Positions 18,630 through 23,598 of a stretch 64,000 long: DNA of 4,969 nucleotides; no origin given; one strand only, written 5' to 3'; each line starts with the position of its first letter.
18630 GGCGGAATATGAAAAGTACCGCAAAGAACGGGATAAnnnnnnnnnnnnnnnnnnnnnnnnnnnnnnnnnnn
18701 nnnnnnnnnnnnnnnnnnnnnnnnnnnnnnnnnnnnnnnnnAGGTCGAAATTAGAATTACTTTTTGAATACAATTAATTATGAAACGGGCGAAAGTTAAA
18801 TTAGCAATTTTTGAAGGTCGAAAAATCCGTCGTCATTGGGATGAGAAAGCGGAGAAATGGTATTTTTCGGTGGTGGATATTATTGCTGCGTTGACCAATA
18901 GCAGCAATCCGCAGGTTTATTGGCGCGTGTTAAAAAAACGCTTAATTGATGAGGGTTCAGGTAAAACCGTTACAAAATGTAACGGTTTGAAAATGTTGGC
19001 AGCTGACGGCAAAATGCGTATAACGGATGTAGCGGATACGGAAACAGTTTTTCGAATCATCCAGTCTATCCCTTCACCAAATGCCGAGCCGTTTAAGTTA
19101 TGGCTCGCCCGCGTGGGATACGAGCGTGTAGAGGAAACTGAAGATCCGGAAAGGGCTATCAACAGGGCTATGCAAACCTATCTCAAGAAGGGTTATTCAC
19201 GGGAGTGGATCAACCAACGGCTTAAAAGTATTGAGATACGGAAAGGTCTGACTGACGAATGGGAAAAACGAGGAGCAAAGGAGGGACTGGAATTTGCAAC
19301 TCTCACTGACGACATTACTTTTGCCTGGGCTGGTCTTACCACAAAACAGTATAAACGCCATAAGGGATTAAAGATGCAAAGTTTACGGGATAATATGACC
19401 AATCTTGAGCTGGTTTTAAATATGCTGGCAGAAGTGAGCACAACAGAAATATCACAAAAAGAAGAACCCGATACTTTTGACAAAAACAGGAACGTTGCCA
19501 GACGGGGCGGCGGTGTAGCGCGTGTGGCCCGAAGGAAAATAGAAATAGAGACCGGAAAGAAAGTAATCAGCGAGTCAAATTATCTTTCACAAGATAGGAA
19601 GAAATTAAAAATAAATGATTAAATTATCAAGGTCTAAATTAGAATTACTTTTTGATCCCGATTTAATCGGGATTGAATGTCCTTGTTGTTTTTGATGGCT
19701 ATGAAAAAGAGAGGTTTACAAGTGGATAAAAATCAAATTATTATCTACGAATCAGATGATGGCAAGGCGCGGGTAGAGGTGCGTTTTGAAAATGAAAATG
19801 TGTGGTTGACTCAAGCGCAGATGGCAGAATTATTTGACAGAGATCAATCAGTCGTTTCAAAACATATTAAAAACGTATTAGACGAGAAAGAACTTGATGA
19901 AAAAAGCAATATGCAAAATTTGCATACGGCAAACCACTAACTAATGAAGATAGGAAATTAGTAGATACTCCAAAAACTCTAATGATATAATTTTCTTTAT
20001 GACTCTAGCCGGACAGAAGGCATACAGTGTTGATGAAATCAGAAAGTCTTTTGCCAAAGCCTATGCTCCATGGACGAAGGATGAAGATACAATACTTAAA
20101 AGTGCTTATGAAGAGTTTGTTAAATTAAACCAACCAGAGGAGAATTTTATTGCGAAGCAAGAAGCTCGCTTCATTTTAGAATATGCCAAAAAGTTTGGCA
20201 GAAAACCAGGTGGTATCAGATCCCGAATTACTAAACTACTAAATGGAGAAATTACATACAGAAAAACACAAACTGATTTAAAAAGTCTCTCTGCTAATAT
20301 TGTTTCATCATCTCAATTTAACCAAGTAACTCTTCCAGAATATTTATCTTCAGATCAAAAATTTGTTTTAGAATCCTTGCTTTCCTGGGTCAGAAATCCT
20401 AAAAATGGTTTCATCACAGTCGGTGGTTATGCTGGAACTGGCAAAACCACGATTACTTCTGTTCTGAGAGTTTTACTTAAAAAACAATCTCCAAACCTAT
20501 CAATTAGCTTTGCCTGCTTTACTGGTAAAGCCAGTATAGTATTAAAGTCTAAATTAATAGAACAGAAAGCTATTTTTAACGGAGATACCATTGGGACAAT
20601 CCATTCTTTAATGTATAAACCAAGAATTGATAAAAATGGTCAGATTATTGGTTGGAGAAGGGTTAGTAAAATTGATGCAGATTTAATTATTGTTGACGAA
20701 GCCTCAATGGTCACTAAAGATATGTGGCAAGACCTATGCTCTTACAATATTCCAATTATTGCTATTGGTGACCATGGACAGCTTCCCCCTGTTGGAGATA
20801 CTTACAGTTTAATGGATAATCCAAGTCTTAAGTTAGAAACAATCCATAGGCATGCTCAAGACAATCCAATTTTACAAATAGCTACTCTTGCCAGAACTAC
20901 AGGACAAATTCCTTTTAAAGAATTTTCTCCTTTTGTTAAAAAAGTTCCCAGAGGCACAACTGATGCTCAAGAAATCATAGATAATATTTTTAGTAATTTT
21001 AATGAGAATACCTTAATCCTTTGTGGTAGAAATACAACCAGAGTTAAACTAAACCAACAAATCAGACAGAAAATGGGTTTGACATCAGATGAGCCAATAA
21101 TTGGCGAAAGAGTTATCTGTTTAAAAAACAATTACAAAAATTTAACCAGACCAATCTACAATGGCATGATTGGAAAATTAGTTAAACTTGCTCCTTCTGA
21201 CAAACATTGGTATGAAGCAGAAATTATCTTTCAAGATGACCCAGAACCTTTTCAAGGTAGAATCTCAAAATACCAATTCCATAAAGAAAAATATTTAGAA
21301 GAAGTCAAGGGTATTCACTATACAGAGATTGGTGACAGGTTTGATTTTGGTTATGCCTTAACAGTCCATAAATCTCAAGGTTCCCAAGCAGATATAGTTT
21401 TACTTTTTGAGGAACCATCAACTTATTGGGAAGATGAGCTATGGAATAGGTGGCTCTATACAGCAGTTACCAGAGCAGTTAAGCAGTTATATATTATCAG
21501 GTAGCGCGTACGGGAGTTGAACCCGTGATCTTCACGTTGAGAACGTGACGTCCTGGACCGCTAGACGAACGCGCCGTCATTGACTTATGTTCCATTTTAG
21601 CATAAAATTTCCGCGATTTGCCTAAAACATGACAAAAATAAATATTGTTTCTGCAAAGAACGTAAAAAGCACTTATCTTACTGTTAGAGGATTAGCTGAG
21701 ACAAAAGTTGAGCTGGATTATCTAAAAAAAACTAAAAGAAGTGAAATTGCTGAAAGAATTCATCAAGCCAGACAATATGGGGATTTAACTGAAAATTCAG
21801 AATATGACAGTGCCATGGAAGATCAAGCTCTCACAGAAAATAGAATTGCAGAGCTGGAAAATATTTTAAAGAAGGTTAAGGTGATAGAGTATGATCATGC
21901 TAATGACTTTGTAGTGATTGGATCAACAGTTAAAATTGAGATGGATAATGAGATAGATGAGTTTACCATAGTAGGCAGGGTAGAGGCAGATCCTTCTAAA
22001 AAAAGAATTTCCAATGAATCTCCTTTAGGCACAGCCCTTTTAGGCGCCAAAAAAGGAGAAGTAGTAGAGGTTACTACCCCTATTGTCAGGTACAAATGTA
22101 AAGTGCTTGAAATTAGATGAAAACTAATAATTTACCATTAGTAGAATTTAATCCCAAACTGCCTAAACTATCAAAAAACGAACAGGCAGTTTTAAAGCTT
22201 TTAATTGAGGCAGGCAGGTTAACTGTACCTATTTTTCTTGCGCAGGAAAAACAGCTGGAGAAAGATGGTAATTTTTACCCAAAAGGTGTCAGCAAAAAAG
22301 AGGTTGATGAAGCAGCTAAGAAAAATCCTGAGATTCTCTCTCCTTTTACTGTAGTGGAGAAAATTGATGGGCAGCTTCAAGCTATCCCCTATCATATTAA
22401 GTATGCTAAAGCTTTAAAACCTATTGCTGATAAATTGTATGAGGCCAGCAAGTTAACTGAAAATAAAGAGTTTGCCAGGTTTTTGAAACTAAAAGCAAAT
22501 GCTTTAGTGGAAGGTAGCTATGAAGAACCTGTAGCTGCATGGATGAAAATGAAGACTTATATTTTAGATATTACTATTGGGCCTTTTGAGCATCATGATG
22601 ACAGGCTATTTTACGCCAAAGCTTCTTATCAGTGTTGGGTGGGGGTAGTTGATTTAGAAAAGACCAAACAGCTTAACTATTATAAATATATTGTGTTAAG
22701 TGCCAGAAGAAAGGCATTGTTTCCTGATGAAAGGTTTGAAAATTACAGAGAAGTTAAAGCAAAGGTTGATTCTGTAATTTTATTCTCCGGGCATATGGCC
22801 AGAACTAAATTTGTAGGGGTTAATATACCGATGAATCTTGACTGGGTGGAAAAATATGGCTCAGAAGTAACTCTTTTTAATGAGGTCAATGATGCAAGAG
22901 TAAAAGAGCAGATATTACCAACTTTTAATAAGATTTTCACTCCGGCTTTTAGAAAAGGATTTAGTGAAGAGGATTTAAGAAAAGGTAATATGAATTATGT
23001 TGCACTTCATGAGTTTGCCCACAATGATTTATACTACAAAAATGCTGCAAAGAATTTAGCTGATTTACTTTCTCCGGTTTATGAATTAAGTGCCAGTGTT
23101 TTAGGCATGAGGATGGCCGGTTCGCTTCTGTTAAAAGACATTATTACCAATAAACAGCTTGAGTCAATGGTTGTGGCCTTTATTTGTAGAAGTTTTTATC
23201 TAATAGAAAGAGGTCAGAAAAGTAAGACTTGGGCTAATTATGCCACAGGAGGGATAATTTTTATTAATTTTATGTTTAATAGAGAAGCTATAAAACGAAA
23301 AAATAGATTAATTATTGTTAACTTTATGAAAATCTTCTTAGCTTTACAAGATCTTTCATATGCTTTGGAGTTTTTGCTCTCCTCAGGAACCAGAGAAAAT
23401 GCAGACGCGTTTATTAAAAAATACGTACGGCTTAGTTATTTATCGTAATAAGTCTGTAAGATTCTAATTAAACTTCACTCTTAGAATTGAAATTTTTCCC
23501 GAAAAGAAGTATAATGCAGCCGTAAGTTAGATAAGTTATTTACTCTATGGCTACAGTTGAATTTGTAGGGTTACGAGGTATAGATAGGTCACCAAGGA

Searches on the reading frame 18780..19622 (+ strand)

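Call 3: search_protein_families(library=pfam, proteins=[window:18780-19622:+], max_evalue=1)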
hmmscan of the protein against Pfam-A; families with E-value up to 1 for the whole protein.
window:18780-19622:+ (280 aa): 1 family
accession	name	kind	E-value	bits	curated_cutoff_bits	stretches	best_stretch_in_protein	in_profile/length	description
PF02498.22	Bro-N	-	2.6e-09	38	25.6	1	16-110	2-91/96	BRO family, N-terminal domain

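Call 52: search_protein_families(library=padloc, proteins=[window:18780-19622:+], max_evalue=0.01)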
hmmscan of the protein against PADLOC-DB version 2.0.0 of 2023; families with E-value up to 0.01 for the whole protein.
window:18780-19622:+ (280 aa): 3 families
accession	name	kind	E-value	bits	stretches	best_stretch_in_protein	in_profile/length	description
PDLC04920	PDC-S13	-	8.8e-128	423.6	1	5-275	4-273/286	-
PDLC04841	PDC-S04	-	2.6e-23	81.1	1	4-110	3-111/292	-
PDLC04962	PDC-S22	-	0.00027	18.1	1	104-227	127-243/281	-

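Call 78: search_protein_families(library=phrogs, proteins=[window:18780-19622:+], max_evalue=0.01)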
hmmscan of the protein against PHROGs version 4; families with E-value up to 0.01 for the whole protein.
window:18780-19622:+ (280 aa): 2 families
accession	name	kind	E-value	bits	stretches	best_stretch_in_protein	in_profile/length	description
phrog_15286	-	unknown function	1.5e-119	399.1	1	5-272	4-270/274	-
phrog_28094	-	unknown function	4.4e-18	66.3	1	211-267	1-57/66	-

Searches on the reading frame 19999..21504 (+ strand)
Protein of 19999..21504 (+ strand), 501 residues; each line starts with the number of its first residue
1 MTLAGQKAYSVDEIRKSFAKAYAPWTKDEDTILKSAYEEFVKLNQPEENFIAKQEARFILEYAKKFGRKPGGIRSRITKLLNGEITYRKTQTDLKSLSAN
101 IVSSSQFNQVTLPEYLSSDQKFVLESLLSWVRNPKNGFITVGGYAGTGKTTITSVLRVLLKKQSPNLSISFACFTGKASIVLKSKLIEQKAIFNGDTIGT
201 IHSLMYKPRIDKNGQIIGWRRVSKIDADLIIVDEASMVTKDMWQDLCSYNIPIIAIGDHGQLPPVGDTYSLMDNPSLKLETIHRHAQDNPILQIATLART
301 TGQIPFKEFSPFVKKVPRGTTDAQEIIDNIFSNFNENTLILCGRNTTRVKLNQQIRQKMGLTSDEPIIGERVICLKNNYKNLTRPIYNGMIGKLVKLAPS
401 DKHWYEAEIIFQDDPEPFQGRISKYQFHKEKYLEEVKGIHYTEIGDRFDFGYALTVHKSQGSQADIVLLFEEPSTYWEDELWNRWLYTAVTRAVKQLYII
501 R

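Call 52: search_protein_families(library=padloc, proteins=[window:19999-21504:+], max_evalue=0.01)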
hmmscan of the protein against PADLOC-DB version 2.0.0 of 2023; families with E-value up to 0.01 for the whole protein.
window:19999-21504:+ (501 aa): 22 families
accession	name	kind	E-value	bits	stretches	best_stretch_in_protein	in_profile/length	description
PDLC04475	PDC-M16A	-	4.9e-39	132.4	3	115-242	11-139/721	-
PDLC04476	PDC-M16A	-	2.5e-38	129.9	3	253-403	168-331/691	-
PDLC01734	typeIV_RecD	-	2e-28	97.1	1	85-500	313-715/763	RecD_0_IVD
PDLC04472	PDC-M16A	-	3.7e-27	93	3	447-500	645-698/930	-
PDLC05064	PDC-S68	-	6.5e-27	91.7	2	76-276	641-835/1273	-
PDLC05066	PDC-S68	-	6.5e-26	88.7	2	49-268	509-724/1202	-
PDLC05065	PDC-S68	-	9.1e-26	87.9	2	141-267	625-747/1221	-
PDLC04474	PDC-M16A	-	6.5e-17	59.2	2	115-373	215-500/917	-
PDLC01148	RecD_like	-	4.2e-13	46.5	1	140-499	332-678/719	RecD/Tra ATPase fused to N-terminal HHH domain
PDLC05035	PDC-S53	-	1.2e-08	31.5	2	448-499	815-864/900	-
PDLC00122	GajB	-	1.7e-07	28.6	1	452-500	424-471/502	UrvD helicase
PDLC00132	GajB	-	1.7e-06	25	1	135-225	15-104/625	UrvD helicase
PDLC04469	PDC-M16A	-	0.0001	18.6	1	446-497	627-678/892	-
PDLC04470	PDC-M16A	-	0.00011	18.6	1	449-499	627-677/895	-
PDLC02350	AbiO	-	0.00015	18.7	0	114-261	176-296/468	AbiO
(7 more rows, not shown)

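Call 53: search_protein_families(library=pfam, proteins=[window:19999-21504:+], max_evalue=0.001)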
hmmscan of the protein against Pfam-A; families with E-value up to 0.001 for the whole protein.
window:19999-21504:+ (501 aa): 7 families
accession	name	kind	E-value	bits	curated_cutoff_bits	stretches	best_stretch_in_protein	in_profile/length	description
PF13245.12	AAA_19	-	1.9e-17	64.1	25.1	1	136-266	11-133/134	AAA domain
PF13604.12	AAA_30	-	5.5e-16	59.3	27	1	135-302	17-171/191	AAA domain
PF13538.12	UvrD_C_2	-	2.1e-15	56.7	27.4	1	451-500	2-52/52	UvrD-like helicase C-terminal domain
PF05970.20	PIF1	-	3.6e-08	33.7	25.9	1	116-246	2-122/223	PIF1-like helicase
PF01443.25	Viral_helicase1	-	1.7e-06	28.5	21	0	443-500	174-227/228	Viral superfamily 1 RNA helicase core domain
PF18335.7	SH3_13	-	1.2e-05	25.5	41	0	367-402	27-59/65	ATP-dependent RecD-like DNA helicase SH3 domain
PF00580.27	UvrD-helicase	-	1.9e-05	25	23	1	136-224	13-99/271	UvrD/REP helicase N-terminal domain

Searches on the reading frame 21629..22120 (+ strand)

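Call 53: search_protein_families(library=pfam, proteins=[window:21629-22120:+], max_evalue=0.001)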
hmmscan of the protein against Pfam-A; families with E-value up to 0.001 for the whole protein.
window:21629-22120:+ (163 aa): 2 families
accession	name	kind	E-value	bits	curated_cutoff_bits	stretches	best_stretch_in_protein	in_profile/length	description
PF03449.20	GreA_GreB_N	-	1e-22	80.5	24.5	1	16-85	2-71/71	Transcription elongation factor, N-terminal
PF01272.25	GreA_GreB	-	2.3e-22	79.2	26.9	1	91-163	2-76/77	Transcription elongation factor, GreA/GreB, C-term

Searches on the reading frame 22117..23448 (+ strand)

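Call 53: search_protein_families(library=pfam, proteins=[window:22117-23448:+], max_evalue=0.001)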
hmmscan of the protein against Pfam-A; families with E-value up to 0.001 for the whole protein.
window:22117-23448:+ (443 aa): 1 family
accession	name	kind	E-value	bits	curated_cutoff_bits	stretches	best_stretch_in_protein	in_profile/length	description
PF03571.21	Peptidase_M49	-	0.00021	20.3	21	1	95-255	100-261/548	Peptidase family M49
